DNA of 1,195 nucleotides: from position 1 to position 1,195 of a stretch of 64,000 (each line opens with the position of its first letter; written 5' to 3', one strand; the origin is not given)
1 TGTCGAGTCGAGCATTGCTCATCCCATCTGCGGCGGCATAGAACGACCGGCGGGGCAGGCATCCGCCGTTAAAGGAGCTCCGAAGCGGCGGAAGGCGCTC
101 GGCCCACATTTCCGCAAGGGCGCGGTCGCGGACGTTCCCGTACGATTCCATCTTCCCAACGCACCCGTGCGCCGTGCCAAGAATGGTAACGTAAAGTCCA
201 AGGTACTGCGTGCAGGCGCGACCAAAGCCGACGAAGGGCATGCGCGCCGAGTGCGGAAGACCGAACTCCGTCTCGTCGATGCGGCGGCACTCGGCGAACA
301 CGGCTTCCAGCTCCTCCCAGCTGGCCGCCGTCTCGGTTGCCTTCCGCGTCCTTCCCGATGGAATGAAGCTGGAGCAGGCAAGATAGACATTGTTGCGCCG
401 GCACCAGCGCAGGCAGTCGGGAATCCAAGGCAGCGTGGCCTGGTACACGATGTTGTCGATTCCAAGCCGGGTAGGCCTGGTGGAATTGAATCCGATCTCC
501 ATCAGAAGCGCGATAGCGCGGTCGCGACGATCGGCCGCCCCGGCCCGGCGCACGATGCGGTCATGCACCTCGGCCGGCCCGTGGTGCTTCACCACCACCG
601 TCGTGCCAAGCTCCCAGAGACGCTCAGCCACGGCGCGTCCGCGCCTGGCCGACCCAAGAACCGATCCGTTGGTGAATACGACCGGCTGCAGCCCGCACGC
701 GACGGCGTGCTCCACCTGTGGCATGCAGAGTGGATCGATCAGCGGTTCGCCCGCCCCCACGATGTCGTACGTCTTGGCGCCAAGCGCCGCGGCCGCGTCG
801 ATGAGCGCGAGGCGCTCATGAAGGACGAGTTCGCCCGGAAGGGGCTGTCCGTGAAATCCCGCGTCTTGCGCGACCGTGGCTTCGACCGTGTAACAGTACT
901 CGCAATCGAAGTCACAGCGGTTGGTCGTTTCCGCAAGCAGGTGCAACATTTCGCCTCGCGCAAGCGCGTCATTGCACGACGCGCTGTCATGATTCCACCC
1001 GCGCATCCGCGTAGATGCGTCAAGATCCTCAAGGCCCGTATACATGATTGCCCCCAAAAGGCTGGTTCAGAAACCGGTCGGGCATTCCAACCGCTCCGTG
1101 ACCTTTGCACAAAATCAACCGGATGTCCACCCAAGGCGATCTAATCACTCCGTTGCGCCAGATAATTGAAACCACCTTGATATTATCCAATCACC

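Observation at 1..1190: Truncated SPASM-domain radical SAM gene at the left edge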

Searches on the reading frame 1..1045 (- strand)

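Call 4: search_protein_families(library=pfam, proteins=[window:1-1045:-], max_evalue=0.01)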
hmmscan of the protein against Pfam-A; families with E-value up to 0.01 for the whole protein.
window:1-1045:- (348 aa): 1 family
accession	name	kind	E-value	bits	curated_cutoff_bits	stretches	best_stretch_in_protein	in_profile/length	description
PF04055.27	Radical_SAM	-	1.7e-13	51.5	29.5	1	39-188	2-143/166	Radical SAM superfamily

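Call 5: search_protein_families(library=ncbifam, proteins=[window:1-1045:-], max_evalue=0.01)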
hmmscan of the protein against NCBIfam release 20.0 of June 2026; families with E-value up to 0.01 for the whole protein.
window:1-1045:- (348 aa): 17 families
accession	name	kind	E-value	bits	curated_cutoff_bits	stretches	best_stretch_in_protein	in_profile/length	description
NF045574.1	sacti_mat_StsB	exception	1.7e-18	66.7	625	1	40-188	102-235/466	StsB family radical SAM/SPASM domain sactipeptide maturase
TIGR04347.1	pseudo_SAM_Halo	equivalog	1.6e-12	47.4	525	1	38-186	42-176/390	TIGR04347 family pseudo-SAM/SPASM protein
TIGR04055.1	rSAM_NirJ2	equivalog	1.7e-10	40.9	500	1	39-149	5-99/326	putative heme d1 biosynthesis radical SAM protein NirJ2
TIGR04051.1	rSAM_NirJ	equivalog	9.1e-09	34.7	515.45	1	41-245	9-194/354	heme d1 biosynthesis radical SAM protein NirJ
TIGR04546.1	rSAM_ahbC_deAc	equivalog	3.1e-08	32.8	650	1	39-213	44-201/390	12,18-didecarboxysiroheme deacetylase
TIGR04054.1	rSAM_NirJ1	equivalog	6.5e-08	31.6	650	1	36-187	38-175/387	putative heme d1 biosynthesis radical SAM protein NirJ1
NF038283.1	viperin_w_prok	equivalog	2.6e-07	30.1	180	1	41-133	9-98/281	viperin family antiviral radical SAM protein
TIGR04545.1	rSAM_ahbD_hemeb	equivalog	2.2e-06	27.4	500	1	39-250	5-198/339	heme b synthase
TIGR04317.1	W_rSAM_matur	equivalog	6.6e-06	25.5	380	1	35-133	5-93/349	tungsten cofactor oxidoreductase radical SAM maturase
TIGR04053.2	TIGR04053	equivalog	7.2e-06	25.5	395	1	36-250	10-207/366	TIGR04053 family radical SAM/SPASM domain-containing protein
TIGR04311.1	rSAM_Geo_metal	subfamily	1.2e-05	24.6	400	1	36-228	5-187/423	radical SAM/SPASM family putative metalloenzyme maturase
TIGR03962.1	mycofact_rSAM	equivalog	1.4e-05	24.5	265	1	38-235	16-193/339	mycofactocin radical SAM maturase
TIGR04303.1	GeoRSP_rSAM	equivalog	2.5e-05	24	400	1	41-189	12-144/325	GeoRSP system radical SAM/SPASM protein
TIGR04426.1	rSAM_desII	equivalog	6.4e-05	21.9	450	1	43-201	123-272/468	dTDP-4-amino-4,6-dideoxy-D-glucose ammonia-lyase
TIGR02666.1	moaA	equivalog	0.00025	20.1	284.05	1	40-130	16-103/336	GTP 3',8-cyclase MoaA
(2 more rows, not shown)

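Call 6: find_homologous_proteins(query=window:1-1045:-)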
Query window:1-1045:- (348 aa): 45 proteins with E <= 0.001 among 8000 candidates.
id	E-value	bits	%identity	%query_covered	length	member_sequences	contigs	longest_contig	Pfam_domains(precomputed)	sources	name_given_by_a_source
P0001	1.3e-234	796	99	100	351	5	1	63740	PF04055.28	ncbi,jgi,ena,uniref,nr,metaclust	ncbi:hypothetical protein A2304_00425 [Candidatus Uhrbacteria bacterium RIFOXYB2_FULL_57_15]|uniref:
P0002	6.5e-172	589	74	98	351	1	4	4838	PF04055.28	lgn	-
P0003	1.2e-171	589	75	96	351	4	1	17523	PF04055.28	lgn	-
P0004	2.7e-170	584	76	95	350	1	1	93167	PF04055.28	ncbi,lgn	-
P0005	2.0e-168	578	74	96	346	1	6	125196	PF04055.28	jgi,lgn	jgi:MoaA/NifB/PqqE/SkfB family radical SAM enzyme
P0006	2.0e-167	575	73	96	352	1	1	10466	PF04055.28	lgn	-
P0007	1.3e-163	562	74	93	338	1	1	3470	PF04055.28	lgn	-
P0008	1.5e-161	555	74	92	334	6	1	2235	PF13186.12,PF04055.28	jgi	-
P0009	4.8e-154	531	70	97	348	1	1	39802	PF04055.28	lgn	-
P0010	1.6e-153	529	68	95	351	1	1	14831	PF04055.28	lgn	-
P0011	6.5e-133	461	62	97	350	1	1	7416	PF04055.28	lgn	-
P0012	2.8e-130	452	59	94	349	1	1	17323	PF04055.28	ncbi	-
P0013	2.4e-129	449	59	94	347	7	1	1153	PF04055.28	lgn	-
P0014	4.0e-128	445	60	93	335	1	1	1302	PF13186.12,PF04055.28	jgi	jgi:MoaA/NifB/PqqE/SkfB family radical SAM enzyme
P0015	2.1e-127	443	56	97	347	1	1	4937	PF04055.28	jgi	jgi:MoaA/NifB/PqqE/SkfB family radical SAM enzyme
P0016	5.7e-125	435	57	98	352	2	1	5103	PF04055.28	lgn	-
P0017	7.8e-124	431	59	93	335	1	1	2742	PF04055.28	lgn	-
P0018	4.1e-123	429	58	95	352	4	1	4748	PF04055.28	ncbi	-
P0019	1.2e-122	427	57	94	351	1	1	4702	PF04055.28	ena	-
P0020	3.9e-122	426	57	96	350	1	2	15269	PF04055.28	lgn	-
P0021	3.7e-121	422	59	95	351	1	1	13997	PF04055.28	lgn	-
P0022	2.5e-120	420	54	97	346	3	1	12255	PF04055.28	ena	-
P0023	5.5e-120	419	57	96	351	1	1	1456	PF04055.28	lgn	-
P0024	7.4e-120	418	54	95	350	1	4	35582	PF04055.28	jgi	jgi:MoaA/NifB/PqqE/SkfB family radical SAM enzyme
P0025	1.5e-104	368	55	95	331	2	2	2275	PF04055.28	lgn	-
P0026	1.1e-102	362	54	87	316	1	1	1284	PF04055.28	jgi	jgi:MoaA/NifB/PqqE/SkfB family radical SAM enzyme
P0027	4.2e-72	261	57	30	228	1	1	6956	PF04055.28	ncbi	-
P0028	4.2e-71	258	60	57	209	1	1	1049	PF04055.28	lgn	-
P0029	1.1e-57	214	38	93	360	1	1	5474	PF04055.28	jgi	jgi:MoaA/NifB/PqqE/SkfB family radical SAM enzyme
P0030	1.7e-55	207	36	96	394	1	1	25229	PF04055.28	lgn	-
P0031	1.4e-53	200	36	93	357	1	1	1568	PF04055.28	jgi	jgi:MoaA/NifB/PqqE/SkfB family radical SAM enzyme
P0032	2.7e-51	193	62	44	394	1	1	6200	PF01610.24,PF04055.28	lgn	-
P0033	1.4e-50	190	39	86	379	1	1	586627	PF13186.12,PF04055.28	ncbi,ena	-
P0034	1.4e-49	187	37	92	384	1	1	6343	PF04055.28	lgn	-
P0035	2.5e-48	183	34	93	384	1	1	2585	PF04055.28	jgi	jgi:MoaA/NifB/PqqE/SkfB family radical SAM enzyme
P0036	4.5e-47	179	37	92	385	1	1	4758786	PF04055.28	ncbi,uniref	ncbi:radical SAM protein [Chitinimonas lacunae]|uniref:Radical SAM protein n=1 Tax=Chitinimonas lacu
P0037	1.6e-45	174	35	92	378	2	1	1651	PF04055.28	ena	-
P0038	1.0e-40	158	32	92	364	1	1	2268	PF04055.28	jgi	jgi:MoaA/NifB/PqqE/SkfB family radical SAM enzyme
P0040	2.5e-38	150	33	90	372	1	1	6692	PF04055.28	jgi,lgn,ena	-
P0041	5.8e-38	149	31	96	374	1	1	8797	PF04055.28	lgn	-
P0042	1.4e-33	134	37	66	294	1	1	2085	PF04055.28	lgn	-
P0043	4.7e-33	133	32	94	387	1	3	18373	PF04055.28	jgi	jgi:MoaA/NifB/PqqE/SkfB family radical SAM enzyme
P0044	2.2e-31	127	31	92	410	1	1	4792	PF04055.28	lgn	-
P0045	2.7e-31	127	31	89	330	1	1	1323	PF04055.28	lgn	-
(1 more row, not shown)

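Call 8: find_encoding_contigs(protein=P0001, flank=10000, max_places=4)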
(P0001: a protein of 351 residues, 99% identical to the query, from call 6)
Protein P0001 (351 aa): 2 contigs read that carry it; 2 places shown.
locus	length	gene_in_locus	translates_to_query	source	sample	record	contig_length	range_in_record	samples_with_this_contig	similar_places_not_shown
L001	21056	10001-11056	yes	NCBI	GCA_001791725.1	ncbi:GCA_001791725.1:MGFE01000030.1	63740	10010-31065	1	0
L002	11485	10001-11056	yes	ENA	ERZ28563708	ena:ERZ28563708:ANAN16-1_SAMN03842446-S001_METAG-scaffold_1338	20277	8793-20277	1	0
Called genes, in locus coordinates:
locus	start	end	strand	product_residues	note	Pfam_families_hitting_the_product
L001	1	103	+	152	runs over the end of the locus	-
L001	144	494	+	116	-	-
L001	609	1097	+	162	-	PF00160:Pro_isomerase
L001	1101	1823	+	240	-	PF13200:DUF4015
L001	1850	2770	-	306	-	-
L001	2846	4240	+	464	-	PF13482:RNase_H_2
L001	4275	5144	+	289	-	PF13529:Peptidase_C39_2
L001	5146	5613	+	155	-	PF11158:DUF2938 (weak)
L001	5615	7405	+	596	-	PF00535:Glycos_transf_2 (faint)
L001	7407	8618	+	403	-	PF13742:tRNA_anti_2, PF01336:tRNA_anti-codon (weak), PF02601:Exonuc_VII_L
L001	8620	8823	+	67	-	PF02609:Exonuc_VII_S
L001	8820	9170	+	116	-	PF04020:Phage_holin_4_2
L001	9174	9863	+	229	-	PF00696:AA_kinase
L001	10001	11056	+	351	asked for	PF04055:Radical_SAM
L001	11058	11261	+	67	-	-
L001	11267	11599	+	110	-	-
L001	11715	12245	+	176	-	PF00466:Ribosomal_L10, PF27436:RL10_C (faint)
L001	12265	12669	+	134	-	PF16320:Ribosomal_L12_N, PF00542:Ribosomal_L12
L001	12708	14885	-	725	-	-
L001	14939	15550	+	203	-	-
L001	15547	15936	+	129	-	PF00814:TsaD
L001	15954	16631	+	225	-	PF05552:MS_channel_1st_1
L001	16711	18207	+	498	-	PF13632:Glyco_trans_2_3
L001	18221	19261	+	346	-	PF00535:Glycos_transf_2, PF13641:Glyco_tranf_2_3, PF13632:Glyco_trans_2_3 (weak)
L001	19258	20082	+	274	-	PF00535:Glycos_transf_2, PF10111:Glyco_tranf_2_2 (weak), PF13641:Glyco_tranf_2_3, PF13632:Glyco_trans_2_3, PF13506:Glyco_transf_21 (weak), PF02709:Glyco_transf_7C (weak)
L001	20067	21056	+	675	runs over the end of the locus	PF13196:DUF4012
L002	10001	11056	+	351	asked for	PF04055:Radical_SAM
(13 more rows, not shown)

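Call 12: find_encoding_contigs(protein=P0004, flank=6000, max_places=2)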
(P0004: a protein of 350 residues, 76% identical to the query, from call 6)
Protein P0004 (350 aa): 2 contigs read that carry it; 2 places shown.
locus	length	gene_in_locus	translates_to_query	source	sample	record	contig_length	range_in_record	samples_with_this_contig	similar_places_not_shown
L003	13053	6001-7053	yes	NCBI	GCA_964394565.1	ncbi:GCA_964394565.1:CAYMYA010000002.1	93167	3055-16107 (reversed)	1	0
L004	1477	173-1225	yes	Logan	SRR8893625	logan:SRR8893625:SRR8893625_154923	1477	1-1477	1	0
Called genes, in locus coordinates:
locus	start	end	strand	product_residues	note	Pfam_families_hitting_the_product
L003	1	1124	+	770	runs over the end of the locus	PF14870:PSII_BNR, PF15902:Sortilin-Vps10 (weak), PF19077:Big_13 (weak)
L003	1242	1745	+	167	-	-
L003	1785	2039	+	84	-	-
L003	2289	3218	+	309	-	-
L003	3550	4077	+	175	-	PF00466:Ribosomal_L10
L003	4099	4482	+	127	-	PF16320:Ribosomal_L12_N, PF00542:Ribosomal_L12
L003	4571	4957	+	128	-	PF07291:MauE (weak), PF07681:DoxX, PF13564:DoxX_2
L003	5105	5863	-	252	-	PF01047:MarR (weak), PF01978:TrmB, PF13384:HTH_23 (faint), PF13412:HTH_24 (faint), PF01325:Fe_dep_repress (weak), PF12802:MarR_2 (weak), PF00392:GntR (weak)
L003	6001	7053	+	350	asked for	PF04055:Radical_SAM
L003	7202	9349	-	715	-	-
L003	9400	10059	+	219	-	PF12840:HTH_20 (weak)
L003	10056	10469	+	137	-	PF00814:TsaD (weak)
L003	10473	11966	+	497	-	PF13632:Glyco_trans_2_3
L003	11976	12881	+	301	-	PF00535:Glycos_transf_2 (weak), PF13641:Glyco_tranf_2_3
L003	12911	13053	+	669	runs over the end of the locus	PF13196:DUF4012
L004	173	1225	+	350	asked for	PF04055:Radical_SAM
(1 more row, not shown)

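Call 13: find_encoding_contigs(protein=P0005, flank=6000, max_places=2)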
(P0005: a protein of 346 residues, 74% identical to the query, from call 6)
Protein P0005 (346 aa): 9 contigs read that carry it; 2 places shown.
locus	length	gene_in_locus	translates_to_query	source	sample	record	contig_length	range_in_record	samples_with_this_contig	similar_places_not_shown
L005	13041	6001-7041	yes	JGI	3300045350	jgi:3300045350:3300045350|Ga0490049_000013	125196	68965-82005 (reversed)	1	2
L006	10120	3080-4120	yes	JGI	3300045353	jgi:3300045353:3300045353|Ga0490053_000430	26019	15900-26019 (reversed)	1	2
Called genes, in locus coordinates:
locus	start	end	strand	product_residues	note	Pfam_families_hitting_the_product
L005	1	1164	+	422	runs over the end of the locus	PF13742:tRNA_anti_2, PF02601:Exonuc_VII_L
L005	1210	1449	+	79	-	PF02609:Exonuc_VII_S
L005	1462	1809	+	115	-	PF04020:Phage_holin_4_2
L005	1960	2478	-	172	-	-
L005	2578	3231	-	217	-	PF00990:GGDEF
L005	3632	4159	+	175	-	PF00466:Ribosomal_L10, PF27436:RL10_C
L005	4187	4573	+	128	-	PF16320:Ribosomal_L12_N, PF00542:Ribosomal_L12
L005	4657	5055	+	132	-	PF07291:MauE (weak), PF07681:DoxX, PF13564:DoxX_2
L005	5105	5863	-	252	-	PF01978:TrmB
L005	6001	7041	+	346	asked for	PF04055:Radical_SAM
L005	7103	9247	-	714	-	-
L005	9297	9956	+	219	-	PF12840:HTH_20 (weak)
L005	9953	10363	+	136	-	PF00814:TsaD (weak)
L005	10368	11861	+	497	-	PF13632:Glyco_trans_2_3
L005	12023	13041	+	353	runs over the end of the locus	PF00535:Glycos_transf_2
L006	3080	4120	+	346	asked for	PF04055:Radical_SAM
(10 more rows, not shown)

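Call 14: find_encoding_contigs(protein=P0024, flank=6000, max_places=2)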
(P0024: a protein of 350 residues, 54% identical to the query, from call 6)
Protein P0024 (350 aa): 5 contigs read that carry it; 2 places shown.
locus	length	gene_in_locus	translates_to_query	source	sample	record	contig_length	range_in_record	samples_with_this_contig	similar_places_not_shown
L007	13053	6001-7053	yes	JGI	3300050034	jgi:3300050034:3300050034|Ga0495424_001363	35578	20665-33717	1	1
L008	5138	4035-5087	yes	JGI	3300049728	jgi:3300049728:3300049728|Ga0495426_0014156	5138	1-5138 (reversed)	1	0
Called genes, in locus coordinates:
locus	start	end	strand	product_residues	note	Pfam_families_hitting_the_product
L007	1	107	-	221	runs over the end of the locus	-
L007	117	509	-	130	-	PF00293:NUDIX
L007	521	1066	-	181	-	PF01725:Ham1p_like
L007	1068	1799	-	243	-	PF02578:Cu-oxidase_4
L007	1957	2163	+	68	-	PF04070:DUF378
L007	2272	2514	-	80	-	-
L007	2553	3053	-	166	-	PF01872:RibD_C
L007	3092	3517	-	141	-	PF00293:NUDIX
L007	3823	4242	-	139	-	PF00293:NUDIX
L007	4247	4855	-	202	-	PF00857:Isochorismatase (faint)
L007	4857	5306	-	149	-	-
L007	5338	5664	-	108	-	PF01541:GIY-YIG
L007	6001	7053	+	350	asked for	PF04055:Radical_SAM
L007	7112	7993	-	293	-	PF00561:Abhydrolase_1 (weak), PF06821:Ser_hydrolase, PF12697:Abhydrolase_6 (faint), PF04480:DUF559 (faint)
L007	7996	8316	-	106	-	-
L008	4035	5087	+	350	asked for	PF04055:Radical_SAM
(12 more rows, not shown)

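Call 15: find_encoding_contigs(protein=P0033, flank=8000, max_places=2)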
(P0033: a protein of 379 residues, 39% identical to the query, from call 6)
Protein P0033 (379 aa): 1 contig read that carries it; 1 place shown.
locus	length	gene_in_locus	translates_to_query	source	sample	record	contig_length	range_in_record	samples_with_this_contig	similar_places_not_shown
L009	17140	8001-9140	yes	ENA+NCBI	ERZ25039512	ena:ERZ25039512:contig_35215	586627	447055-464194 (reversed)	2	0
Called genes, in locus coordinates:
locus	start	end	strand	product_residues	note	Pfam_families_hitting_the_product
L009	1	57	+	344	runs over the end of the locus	PF25596:CPSase_L_D1, PF02786:CPSase_L_D2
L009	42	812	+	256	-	PF02786:CPSase_L_D2, PF15632:ATPgrasp_Ter (weak), PF02142:MGS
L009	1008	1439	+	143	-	-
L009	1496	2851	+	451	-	PF01041:DegT_DnrJ_EryC1, PF01053:Cys_Met_Meta_PP (faint)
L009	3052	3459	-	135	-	PF13366:PDDEXK_3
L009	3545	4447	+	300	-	-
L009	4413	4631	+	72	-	PF09720:Unstab_antitox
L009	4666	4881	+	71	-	PF07589:PEP_exosort_dom (weak)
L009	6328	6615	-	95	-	PF01985:CRS1_YhbY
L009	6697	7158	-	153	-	PF24709:DUF7670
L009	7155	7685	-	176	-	-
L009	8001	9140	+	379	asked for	PF04055:Radical_SAM, PF13186:SPASM (weak)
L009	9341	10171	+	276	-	-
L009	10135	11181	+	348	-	PF04392:ABC_sub_bind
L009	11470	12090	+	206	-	PF02653:BPD_transp_2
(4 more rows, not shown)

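Call 16: find_encoding_contigs(protein=P0036, flank=8000, max_places=2)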
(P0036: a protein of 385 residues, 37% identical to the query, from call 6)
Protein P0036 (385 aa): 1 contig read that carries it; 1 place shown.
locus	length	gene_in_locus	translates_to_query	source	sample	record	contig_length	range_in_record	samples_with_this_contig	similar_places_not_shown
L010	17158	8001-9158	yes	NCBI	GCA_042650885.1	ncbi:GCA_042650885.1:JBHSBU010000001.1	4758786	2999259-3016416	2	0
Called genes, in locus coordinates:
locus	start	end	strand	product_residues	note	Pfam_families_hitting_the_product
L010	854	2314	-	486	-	PF00171:Aldedh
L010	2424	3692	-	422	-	PF00202:Aminotran_3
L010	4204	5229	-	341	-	PF02424:ApbE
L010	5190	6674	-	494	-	PF00392:GntR, PF00155:Aminotran_1_2, PF12897:Asp_aminotransf (weak)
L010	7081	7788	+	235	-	PF13489:Methyltransf_23, PF13847:Methyltransf_31, PF08241:Methyltransf_11, PF08242:Methyltransf_12, PF13649:Methyltransf_25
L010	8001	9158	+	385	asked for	PF04055:Radical_SAM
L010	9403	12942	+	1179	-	PF00580:UvrD-helicase, PF13245:AAA_19 (weak), PF13361:UvrD_C, PF13538:UvrD_C_2 (faint)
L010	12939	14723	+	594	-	PF21185:RecD_N, PF00580:UvrD-helicase (faint), PF13086:AAA_11 (faint), PF13245:AAA_19, PF13604:AAA_30, PF05127:NAT10_TcmA_helicase, PF01443:Viral_helicase1 (weak), PF13538:UvrD_C_2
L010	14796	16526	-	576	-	PF00072:Response_reg, PF07719:TPR_2 (faint), PF13424:TPR_12 (faint), PF13432:TPR_16 (faint), PF13181:TPR_8 (faint), PF13428:TPR_14 (faint), PF14559:TPR_19 (faint), PF23914:TPR_CcmH_CycH (faint)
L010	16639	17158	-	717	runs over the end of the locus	PF00580:UvrD-helicase, PF13245:AAA_19, PF13361:UvrD_C, PF13538:UvrD_C_2, PF21196:PcrA_UvrD_tudor (weak)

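Call 17: find_encoding_contigs(protein=P0030, flank=8000, max_places=2)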
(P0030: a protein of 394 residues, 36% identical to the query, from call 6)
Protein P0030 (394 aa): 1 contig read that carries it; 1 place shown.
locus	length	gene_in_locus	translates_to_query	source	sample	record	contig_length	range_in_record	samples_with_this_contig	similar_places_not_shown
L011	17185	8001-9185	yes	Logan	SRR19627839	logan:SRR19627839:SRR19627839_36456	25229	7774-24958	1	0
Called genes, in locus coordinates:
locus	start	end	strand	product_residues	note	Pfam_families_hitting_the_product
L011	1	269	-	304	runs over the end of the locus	-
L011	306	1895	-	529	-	-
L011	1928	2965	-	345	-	-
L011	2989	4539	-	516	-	PF00092:VWA, PF13519:VWA_2 (weak)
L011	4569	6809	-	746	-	PF00912:Transgly, PF00905:Transpeptidase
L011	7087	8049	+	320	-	-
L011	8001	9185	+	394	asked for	PF04055:Radical_SAM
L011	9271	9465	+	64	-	PF13612:DDE_Tnp_1_3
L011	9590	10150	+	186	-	PF02659:Mntp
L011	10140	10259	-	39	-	-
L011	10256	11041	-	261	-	-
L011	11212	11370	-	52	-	-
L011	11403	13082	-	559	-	PF00072:Response_reg, PF00512:HisKA (weak), PF02518:HATPase_c, PF00072:Response_reg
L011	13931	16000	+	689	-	PF26549:Tricorn_N, PF07676:PD40 (weak), PF25174:Beta-prop_THOC3 (weak), PF26549:Tricorn_N, PF26550:Tricorn_2nd, PF26549:Tricorn_N, PF07676:PD40, PF06537:DHOR, +3 more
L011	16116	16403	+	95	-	-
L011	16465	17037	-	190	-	-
